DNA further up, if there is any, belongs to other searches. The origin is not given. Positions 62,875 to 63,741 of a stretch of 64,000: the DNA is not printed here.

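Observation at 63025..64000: Tandem paralogues sharing a conserved C-terminal strand ending in (V/I)EDL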

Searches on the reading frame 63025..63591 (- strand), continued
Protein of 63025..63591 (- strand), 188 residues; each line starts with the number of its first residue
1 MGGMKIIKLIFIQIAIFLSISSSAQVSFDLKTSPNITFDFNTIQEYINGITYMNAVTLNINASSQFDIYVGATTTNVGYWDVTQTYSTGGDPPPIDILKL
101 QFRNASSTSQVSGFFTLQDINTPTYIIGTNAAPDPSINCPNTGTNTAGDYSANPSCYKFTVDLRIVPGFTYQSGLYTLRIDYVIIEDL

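Call 38: search_protein_families(library=pfam, proteins=[L008:14198-15037:+, L019:13532-14344:+, L030:13566-14375:+, L008:10587-14177:+, L019:10515-13475:+, L030:10542-13523:+], max_evalue=1)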
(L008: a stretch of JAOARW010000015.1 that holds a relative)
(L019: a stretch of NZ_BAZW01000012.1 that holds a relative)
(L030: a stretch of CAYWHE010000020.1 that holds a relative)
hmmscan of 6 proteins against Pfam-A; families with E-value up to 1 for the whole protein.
L008:14198-15037:+ (280 aa): 4 families
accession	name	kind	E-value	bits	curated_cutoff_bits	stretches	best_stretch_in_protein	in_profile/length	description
PF06280.18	fn3_5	-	9.5e-05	23.5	27.6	1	41-129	3-89/112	Fn3-like domain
PF21310.3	OCRL-like_ASH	-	0.013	16.1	27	1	80-122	32-74/109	Inositol polyphosphate 5-phosphatase OCRL-like, ASH domain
PF22076.2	Cep192_D6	-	0.088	13.5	35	1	30-70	2-43/101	Cep192 domain 6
PF00635.32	Motile_Sperm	-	0.11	12.9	25.9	0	32-68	2-39/109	MSP (Major sperm protein) domain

L019:13532-14344:+ (271 aa): 7 families
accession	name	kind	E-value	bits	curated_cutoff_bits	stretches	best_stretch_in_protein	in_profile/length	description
PF06280.18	fn3_5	-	0.00068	20.8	27.6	1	44-134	14-104/112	Fn3-like domain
PF21310.3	OCRL-like_ASH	-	0.007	16.9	27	1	80-112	42-74/109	Inositol polyphosphate 5-phosphatase OCRL-like, ASH domain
PF23755.1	Ig-like_IP5PC_F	-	0.011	16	27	1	42-113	19-91/137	IP5P C-F Ig-like domain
PF16158.11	N_BRCA1_IG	-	0.015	16.3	28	1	36-122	10-89/108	Ig-like domain from next to BRCA1 gene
PF11614.14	FixG_C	-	0.17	12.5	25.6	1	44-113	37-88/119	IG-like fold at C-terminal of FixG, putative oxidoreductase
PF06030.18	WxLIP_PGBD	-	0.17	12.3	27.3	0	30-113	19-107/121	WxL Interacting Protein, peptidoglycan binding domain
PF18997.6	DUF5727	-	0.21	11.5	26.5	1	167-235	25-92/190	Domain of unknown function (DUF5727)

L030:13566-14375:+ (270 aa): 9 families
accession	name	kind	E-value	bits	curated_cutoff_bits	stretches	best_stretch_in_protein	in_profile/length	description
PF22076.2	Cep192_D6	-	0.002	18.8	35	1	20-58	2-41/101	Cep192 domain 6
PF06280.18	fn3_5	-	0.0076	17.4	27.6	1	36-113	7-84/112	Fn3-like domain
PF22544.2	HYDIN_VesB_CFA65-like_Ig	-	0.056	14.1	25.5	0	83-108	45-70/100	HYDIN/CFA65/VesB-like, Ig-like domain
PF03627.19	PapG_N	-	0.074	13.2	25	0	233-249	156-172/226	PapG carbohydrate binding domain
PF10633.15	NPCBM_assoc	-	0.083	13.5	24.4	0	232-253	55-76/78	NPCBM-associated, NEW3 domain of alpha-galactosidase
PF14524.12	Wzt_C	-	0.095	13.1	30.4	1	226-253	78-107/143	Wzt C-terminal domain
PF01835.25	MG2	-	0.18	12.7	32.8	1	224-253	54-83/96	MG2 domain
PF02368.24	Big_2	-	0.18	12.2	22.8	0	20-56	3-37/79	Bacterial Ig-like domain (group 2)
PF00345.26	PapD_N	-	0.21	12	23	0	78-116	44-83/126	Pili and flagellar-assembly chaperone, PapD N-terminal domain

L008:10587-14177:+ (1197 aa): 8 families
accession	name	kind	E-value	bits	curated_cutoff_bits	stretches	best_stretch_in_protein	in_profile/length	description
PF17210.9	SdrD_B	-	1.8e-07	31.7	29.7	1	766-834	6-64/112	SdrD B-like domain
PF13620.12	CarboxypepD_reg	-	1.4e-06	29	32.3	1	887-929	13-56/82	Carboxypeptidase regulatory-like domain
PF17802.7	SpaA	-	0.00019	21.9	23.1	0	808-833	32-57/91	Prealbumin-like fold domain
PF14657.12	Arm-DNA-bind_4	-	0.0018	18.3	22.3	1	1164-1185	23-44/47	Arm DNA-binding domain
PF25601.1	AAA_lid_14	-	0.0053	17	27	1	213-258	3-49/87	AAA+ ATPase lid domain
PF05036.18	SPOR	-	0.012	16.4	21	0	1161-1184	7-30/76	SPOR domain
PF11614.14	FixG_C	-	0.17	12.5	25.6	0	51-98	37-84/119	IG-like fold at C-terminal of FixG, putative oxidoreductase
PF08846.15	DUF1816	-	0.52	10.8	27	0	623-636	17-30/65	Domain of unknown function (DUF1816)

L019:10515-13475:+ (987 aa): 7 families
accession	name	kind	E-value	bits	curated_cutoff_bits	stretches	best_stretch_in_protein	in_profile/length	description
PF13620.12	CarboxypepD_reg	-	2.1e-08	34.9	32.3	1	898-938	14-55/82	Carboxypeptidase regulatory-like domain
PF17210.9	SdrD_B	-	7.8e-08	32.9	29.7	1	774-844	6-64/112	SdrD B-like domain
PF17802.7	SpaA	-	0.0015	19.1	23.1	1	778-843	9-57/91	Prealbumin-like fold domain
PF23193.1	NOMO_3rd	-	0.0045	17.5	27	0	908-935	54-82/120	NOMO third transthyretin-like domain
PF09430.16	EMC7_beta-sandw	-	0.038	14.6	26.6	0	895-939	4-47/122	ER membrane protein complex subunit 7, beta-sandwich domain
PF10633.15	NPCBM_assoc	-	0.066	13.8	24.4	0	68-112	19-65/78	NPCBM-associated, NEW3 domain of alpha-galactosidase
PF23194.1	NOMO_5th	-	0.24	12.3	27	1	900-938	18-57/89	NOMO fifth transthyretin-like domain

L030:10542-13523:+ (994 aa): 4 families
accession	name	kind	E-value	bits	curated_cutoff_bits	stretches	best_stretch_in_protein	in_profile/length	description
PF13620.12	CarboxypepD_reg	-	1.2e-06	29.1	32.3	2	896-938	10-54/82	Carboxypeptidase regulatory-like domain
PF17210.9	SdrD_B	-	0.025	15.2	29.7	0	775-843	6-62/112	SdrD B-like domain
PF17802.7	SpaA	-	0.14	12.8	23.1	0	789-843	12-56/91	Prealbumin-like fold domain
PF10633.15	NPCBM_assoc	-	0.14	12.8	24.4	1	62-98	16-52/78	NPCBM-associated, NEW3 domain of alpha-galactosidase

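Call 44: find_homologous_proteins(query=L001:9263-9937:+, max_evalue=0.01)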
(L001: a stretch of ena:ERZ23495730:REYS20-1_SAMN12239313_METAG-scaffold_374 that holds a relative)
Query L001:9263-9937:+ (225 aa): 279 proteins with E <= 0.01 among 995 candidates; the best 120 are listed.
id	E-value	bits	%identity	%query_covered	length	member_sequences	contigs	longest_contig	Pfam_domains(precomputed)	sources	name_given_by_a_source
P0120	3.4e-142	489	100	100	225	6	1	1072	-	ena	-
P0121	2.2e-126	437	89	100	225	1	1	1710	-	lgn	-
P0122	1.9e-118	411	85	100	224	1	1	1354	-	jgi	-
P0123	2.6e-118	411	85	100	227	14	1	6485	-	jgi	-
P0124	3.5e-118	411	85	100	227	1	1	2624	-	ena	-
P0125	5.5e-118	410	85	100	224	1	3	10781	-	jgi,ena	-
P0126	8.6e-118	409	85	100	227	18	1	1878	-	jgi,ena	-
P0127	1.2e-117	409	85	100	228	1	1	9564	-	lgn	-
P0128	1.2e-117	409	83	100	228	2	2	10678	-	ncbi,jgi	jgi:hypothetical protein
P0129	4.2e-117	407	84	100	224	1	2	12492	-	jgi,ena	-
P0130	1.2e-116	406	83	100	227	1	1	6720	-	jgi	-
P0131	5.5e-116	403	84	100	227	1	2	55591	-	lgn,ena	-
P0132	1.0e-115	403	83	100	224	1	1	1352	-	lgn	-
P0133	1.2e-115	402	84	100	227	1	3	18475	-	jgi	jgi:hypothetical protein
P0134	6.6e-115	400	82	100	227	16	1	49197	-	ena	-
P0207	8.9e-96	337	70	100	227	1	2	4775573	-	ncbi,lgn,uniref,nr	ncbi:hypothetical protein [Alkalitalea saponilacus]|uniref:WxL domain-containing protein n=1 Tax=Alk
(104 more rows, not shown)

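Call 46: search_protein_families(library=pfam, alignment_id=A3, max_evalue=10)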
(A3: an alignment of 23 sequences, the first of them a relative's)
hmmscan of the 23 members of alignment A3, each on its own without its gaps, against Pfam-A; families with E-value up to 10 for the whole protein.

A. member 1, P0120 (225 aa): 0 families

B. families by the number of members that match (of 23 scanned): 10 families
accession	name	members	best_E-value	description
PF11225.14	DUF3024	8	0.0028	Domain of unknown function (DUF3024)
PF08139.17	LPAM_1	4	0.011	Prokaryotic membrane lipoprotein lipid attachment site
PF09118.17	GO-like_E_set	3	0.031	Galactose oxidase-like, Early set domain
PF18933.6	PsbP_2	3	0.043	PsbP-like protein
PF17499.7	Pilosulin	1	0.063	Ant venom peptides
PF11260.13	Spidroin_MaSp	1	0.079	Major ampullate spidroin 1 and 2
PF16407.11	PKD_2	1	0.095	PKD-like family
PF08630.15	Dfp1_Him1_M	1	0.13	Dfp1/Him1, central region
PF08190.17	PIH1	1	0.15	PIH1 N-terminal domain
PF22102.2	ElaD-SseL-like_C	1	0.21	ElaD/SseL-like C-terminal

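Call 63: search_solved_structures(query=A4, max_evalue=10, show_alignments=2)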
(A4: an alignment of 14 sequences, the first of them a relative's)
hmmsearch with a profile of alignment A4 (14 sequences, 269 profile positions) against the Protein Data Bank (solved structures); distinct sequences matched with E-value up to 10: 2.
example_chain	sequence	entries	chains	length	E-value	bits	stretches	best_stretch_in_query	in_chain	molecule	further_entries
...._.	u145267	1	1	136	0.88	12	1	17-58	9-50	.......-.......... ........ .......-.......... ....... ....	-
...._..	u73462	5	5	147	1.9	10.9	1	158-224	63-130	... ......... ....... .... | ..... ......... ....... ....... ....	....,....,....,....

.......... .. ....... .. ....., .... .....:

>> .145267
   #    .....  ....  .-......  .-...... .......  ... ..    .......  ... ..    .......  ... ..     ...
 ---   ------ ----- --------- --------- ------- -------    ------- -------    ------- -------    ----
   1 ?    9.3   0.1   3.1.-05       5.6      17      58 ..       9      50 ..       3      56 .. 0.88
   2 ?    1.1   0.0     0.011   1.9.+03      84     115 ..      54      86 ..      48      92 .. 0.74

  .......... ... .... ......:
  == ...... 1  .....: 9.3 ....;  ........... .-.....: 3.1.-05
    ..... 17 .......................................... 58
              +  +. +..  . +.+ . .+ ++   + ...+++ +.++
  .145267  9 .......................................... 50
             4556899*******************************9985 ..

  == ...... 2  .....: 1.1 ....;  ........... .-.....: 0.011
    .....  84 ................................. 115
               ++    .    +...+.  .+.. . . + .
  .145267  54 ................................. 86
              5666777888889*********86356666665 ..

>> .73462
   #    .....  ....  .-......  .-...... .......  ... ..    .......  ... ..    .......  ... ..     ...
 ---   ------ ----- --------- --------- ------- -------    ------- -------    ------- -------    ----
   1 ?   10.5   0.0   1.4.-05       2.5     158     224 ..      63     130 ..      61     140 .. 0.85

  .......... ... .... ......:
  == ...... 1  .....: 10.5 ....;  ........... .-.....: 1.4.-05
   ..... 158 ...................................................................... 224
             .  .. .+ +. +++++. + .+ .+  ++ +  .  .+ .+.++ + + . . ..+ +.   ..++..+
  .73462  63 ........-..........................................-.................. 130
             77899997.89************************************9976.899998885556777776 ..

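Call 64: search_protein_families(library=ncbifam, proteins=[L008:14198-15037:+, L030:13566-14375:+, L001:9263-9937:+, L008:10587-14177:+], max_evalue=1)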
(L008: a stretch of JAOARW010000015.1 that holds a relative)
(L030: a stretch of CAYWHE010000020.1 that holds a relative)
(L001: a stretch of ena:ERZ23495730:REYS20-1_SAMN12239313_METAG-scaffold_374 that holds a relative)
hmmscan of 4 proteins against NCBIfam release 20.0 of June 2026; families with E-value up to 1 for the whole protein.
L008:14198-15037:+ (280 aa): 2 families
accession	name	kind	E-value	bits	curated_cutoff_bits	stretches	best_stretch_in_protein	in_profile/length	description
NF012200.0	choice_anch_D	domain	0.023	15.2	45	1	29-75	14-60/108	choice-of-anchor D domain-containing protein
NF033506.0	PACE-CTERM-PROT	exception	0.2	10.3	110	0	16-148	11-92/627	putative S-layer protein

L030:13566-14375:+ (270 aa): 0 families

L001:9263-9937:+ (225 aa): 0 families

L008:10587-14177:+ (1197 aa): 2 families
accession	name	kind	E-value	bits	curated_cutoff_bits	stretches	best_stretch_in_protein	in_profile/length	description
NF008485.2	PRK11388.1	equivalog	0.092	11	551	1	211-281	503-569/643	dihydroxyacetone kinase operon transcriptional regulator DhaR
NF008380.0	PRK11175.1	equivalog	0.14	11.1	227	1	41-89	100-147/313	universal stress protein UspE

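Call 83: list_cluster_members(proteins=[P0001, P0075, P0120])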
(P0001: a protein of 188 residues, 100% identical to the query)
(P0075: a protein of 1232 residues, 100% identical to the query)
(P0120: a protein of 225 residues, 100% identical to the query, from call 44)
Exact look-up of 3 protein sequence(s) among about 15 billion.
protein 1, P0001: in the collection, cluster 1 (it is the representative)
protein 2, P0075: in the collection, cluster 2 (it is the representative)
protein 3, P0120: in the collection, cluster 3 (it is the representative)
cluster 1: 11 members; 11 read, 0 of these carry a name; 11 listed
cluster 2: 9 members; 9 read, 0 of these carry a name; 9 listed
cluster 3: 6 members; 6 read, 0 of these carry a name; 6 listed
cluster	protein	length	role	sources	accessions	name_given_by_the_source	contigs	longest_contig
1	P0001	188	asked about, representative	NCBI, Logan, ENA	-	-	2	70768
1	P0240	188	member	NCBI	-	-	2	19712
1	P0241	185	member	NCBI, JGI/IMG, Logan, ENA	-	-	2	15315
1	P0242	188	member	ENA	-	-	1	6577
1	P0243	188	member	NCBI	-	-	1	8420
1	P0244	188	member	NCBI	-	-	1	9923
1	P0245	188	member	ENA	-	-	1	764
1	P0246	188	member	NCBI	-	-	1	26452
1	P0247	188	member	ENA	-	-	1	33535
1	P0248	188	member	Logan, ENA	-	-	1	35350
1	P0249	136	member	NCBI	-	-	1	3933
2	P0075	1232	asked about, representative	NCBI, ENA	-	-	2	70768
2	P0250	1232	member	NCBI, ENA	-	-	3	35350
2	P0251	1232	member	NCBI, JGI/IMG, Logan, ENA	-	-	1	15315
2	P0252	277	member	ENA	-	-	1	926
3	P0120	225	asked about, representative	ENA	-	-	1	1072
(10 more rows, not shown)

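Call 88: search_protein_representatives(alignment_id=A3)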
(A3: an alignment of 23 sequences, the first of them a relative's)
Query: 23 sequences, 225 profile positions. Proteins with E-value up to 0.001 (for the whole library): 133; up to 1e-10: 84; up to 1e-30: 11. The best 133 are listed.
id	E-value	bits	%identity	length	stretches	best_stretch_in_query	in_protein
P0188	3.2e-114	396.3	-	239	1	1-225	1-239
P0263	5.0e-90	317.2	-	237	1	1-225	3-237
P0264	1.2e-72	260.3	-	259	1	1-225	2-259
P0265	6.9e-72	257.9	-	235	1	1-225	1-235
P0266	7.0e-63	228.4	-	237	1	4-225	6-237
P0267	5.3e-61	222.2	-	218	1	13-138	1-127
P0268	1.6e-51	191.3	-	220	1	32-225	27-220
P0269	8.5e-35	136.5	-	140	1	136-225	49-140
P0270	1.7e-33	132.3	-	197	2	1-192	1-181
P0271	3.4e-32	128.0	-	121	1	5-115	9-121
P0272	1.4e-31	126.0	-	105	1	36-107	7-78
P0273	5.4e-30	120.8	-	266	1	1-224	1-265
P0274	5.7e-29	117.5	-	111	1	35-117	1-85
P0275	1.0e-27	113.4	-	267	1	1-224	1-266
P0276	1.9e-27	112.5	-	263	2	1-86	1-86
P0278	9.3e-27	110.3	-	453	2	33-224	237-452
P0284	1.3e-22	96.7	-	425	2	32-224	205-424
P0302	4.1e-19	85.3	-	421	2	36-224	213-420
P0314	4.7e-17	78.5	-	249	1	1-153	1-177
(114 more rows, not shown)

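Call 92: find_encoding_contigs(protein=P0278, flank=8000, max_places=3)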
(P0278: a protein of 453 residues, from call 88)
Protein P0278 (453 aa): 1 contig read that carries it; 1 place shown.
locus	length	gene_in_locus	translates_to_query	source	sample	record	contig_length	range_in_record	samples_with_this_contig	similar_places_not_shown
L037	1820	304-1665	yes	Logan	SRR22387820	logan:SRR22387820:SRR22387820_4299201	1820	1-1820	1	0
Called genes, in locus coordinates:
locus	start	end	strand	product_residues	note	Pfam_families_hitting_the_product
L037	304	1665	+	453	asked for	-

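Call 93: find_encoding_contigs(protein=P0302, flank=8000, max_places=2)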
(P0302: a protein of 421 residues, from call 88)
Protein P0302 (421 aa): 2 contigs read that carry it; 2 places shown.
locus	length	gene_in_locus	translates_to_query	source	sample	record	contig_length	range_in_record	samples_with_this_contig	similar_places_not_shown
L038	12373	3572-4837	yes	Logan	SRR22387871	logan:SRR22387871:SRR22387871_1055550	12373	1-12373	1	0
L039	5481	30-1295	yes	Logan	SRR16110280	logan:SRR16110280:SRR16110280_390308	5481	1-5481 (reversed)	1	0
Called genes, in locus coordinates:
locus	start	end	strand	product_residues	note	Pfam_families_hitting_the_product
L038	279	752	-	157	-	PF00210:Ferritin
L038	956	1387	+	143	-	-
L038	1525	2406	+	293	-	PF22076:Cep192_D6 (faint), PF06280:fn3_5 (faint)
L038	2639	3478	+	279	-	-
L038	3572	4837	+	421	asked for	-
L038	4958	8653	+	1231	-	PF13620:CarboxypepD_reg (faint), PF01476:LysM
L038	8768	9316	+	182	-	-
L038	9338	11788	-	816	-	PF00515:TPR_1 (faint), PF07719:TPR_2 (faint), PF13174:TPR_6 (faint), PF13181:TPR_8 (faint), PF13432:TPR_16 (faint), PF12895:ANAPC3, PF07676:PD40 (weak), PF00691:OmpA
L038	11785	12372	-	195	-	?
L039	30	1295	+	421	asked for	-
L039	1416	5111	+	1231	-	PF13620:CarboxypepD_reg (faint), PF01476:LysM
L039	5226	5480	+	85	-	?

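Call 94: find_encoding_contigs(protein=P0284, flank=8000, max_places=2)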
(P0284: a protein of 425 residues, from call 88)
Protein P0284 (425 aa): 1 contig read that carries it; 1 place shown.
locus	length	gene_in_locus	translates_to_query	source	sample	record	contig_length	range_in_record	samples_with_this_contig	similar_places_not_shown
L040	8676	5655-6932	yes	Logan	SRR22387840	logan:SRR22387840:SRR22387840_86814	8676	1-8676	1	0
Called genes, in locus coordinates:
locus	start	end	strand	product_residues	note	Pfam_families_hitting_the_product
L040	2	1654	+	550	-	?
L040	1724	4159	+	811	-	PF13174:TPR_6 (faint), PF13371:TPR_9 (faint), PF13432:TPR_16 (faint), PF00515:TPR_1 (faint), PF07719:TPR_2 (faint), PF13181:TPR_8 (faint), PF13414:TPR_11 (faint), PF13424:TPR_12 (faint), +3 more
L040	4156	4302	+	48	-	-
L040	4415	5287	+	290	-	-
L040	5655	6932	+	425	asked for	-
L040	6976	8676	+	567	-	?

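Call 95: find_encoding_contigs(protein=P0273, flank=8000, max_places=2)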
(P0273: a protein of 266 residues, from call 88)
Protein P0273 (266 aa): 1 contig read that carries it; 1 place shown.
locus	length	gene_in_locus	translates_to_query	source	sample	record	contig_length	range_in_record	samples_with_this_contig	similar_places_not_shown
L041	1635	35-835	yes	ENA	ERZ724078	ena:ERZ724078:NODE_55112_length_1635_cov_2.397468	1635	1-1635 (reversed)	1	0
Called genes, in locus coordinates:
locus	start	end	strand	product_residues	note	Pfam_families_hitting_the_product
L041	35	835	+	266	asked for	-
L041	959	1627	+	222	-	-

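Call 98: find_encoding_contigs(protein=P0314, flank=10000, max_places=3)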
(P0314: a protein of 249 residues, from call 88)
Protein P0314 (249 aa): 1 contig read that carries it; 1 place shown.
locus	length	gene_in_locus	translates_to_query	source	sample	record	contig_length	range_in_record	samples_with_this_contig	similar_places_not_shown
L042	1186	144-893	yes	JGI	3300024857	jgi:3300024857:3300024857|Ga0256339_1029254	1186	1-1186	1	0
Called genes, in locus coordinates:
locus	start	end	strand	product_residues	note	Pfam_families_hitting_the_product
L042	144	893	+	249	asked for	-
